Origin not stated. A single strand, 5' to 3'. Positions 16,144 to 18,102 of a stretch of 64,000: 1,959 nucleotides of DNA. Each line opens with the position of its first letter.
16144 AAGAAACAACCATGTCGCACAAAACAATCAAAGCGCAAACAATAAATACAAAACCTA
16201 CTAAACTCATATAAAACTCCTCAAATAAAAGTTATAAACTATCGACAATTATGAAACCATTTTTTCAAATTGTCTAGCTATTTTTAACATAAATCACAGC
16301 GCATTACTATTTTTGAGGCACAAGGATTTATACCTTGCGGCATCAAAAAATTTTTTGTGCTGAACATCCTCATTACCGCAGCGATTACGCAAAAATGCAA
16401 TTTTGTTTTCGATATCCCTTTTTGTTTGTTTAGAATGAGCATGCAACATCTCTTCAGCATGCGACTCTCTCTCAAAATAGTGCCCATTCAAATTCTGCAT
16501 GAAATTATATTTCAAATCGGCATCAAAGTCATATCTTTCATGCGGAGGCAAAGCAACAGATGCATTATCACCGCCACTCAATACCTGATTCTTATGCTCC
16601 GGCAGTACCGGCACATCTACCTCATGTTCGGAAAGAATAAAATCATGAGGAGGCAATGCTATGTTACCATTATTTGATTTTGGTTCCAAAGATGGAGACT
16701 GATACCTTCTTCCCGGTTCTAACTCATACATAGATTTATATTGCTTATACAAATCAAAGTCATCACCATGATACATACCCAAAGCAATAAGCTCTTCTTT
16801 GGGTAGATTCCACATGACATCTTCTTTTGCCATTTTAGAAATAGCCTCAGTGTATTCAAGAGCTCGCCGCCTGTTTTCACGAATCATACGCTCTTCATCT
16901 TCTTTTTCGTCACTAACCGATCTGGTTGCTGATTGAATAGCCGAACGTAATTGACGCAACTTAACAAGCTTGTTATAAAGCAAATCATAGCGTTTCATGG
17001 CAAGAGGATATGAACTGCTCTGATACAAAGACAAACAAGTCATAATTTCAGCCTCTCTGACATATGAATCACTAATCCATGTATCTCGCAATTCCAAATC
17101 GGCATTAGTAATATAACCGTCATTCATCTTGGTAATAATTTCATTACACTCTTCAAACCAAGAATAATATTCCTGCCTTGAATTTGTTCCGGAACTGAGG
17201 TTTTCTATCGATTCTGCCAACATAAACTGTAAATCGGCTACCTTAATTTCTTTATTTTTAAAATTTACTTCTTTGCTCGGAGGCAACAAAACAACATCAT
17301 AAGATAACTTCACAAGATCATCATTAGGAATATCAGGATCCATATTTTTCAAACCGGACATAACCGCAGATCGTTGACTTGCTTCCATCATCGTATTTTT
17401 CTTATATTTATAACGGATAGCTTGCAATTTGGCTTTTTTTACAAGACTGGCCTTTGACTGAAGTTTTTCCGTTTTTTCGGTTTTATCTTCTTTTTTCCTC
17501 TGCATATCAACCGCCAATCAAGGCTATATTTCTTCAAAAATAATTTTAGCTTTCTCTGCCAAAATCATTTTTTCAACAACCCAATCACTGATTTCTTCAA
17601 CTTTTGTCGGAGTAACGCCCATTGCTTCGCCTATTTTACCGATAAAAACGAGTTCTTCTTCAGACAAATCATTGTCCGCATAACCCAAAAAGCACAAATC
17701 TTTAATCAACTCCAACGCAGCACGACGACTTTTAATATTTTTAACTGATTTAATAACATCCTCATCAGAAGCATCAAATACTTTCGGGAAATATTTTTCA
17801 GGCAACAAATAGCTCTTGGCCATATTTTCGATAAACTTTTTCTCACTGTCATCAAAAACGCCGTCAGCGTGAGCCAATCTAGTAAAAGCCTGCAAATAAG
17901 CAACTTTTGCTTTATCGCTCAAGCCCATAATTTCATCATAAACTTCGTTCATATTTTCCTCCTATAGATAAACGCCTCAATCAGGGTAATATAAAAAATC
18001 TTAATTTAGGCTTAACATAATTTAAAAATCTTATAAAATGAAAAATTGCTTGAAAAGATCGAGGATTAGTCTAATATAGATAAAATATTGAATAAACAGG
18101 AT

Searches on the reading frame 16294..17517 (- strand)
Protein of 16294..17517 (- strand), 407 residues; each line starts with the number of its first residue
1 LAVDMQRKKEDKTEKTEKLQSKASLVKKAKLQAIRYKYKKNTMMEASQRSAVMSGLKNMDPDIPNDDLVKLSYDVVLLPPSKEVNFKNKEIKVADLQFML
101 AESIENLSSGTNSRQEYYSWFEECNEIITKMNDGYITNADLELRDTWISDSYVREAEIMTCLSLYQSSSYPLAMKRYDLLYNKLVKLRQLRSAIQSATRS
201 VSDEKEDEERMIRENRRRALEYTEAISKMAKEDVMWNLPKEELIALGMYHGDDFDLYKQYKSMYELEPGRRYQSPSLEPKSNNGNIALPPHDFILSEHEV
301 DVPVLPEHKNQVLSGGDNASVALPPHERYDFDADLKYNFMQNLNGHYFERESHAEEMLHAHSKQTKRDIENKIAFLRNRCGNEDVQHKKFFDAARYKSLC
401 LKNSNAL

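Call 18: search_protein_families(library=pfam, proteins=[window:16294-17517:-], max_evalue=0.001)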
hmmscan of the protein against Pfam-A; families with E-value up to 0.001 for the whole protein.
window:16294-17517:- (407 aa): 0 families

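Call 44: search_protein_families(library=pfam, proteins=[window:16294-17517:-], max_evalue=0.001)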
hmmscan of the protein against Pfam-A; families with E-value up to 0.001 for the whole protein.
window:16294-17517:- (407 aa): 0 families

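Call 52: search_protein_families(library=padloc, proteins=[window:16294-17517:-], max_evalue=0.01)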
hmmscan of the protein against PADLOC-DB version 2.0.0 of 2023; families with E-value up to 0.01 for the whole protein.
window:16294-17517:- (407 aa): 0 families

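Call 53: search_protein_families(library=phrogs, proteins=[window:16294-17517:-], max_evalue=0.01)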
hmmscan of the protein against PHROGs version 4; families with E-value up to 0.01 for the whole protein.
window:16294-17517:- (407 aa): 1 family
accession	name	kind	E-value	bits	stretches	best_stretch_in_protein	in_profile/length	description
phrog_29778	-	unknown function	0.0062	17.4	0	266-322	56-111/133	-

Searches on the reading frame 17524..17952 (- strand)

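Call 18: search_protein_families(library=pfam, proteins=[window:17524-17952:-], max_evalue=0.001)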
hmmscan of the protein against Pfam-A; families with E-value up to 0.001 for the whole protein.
window:17524-17952:- (142 aa): 1 family
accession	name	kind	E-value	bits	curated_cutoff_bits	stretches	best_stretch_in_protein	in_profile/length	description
PF05099.18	TerB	-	2.1e-12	47.8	24.4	2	65-121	57-116/118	Tellurite resistance protein TerB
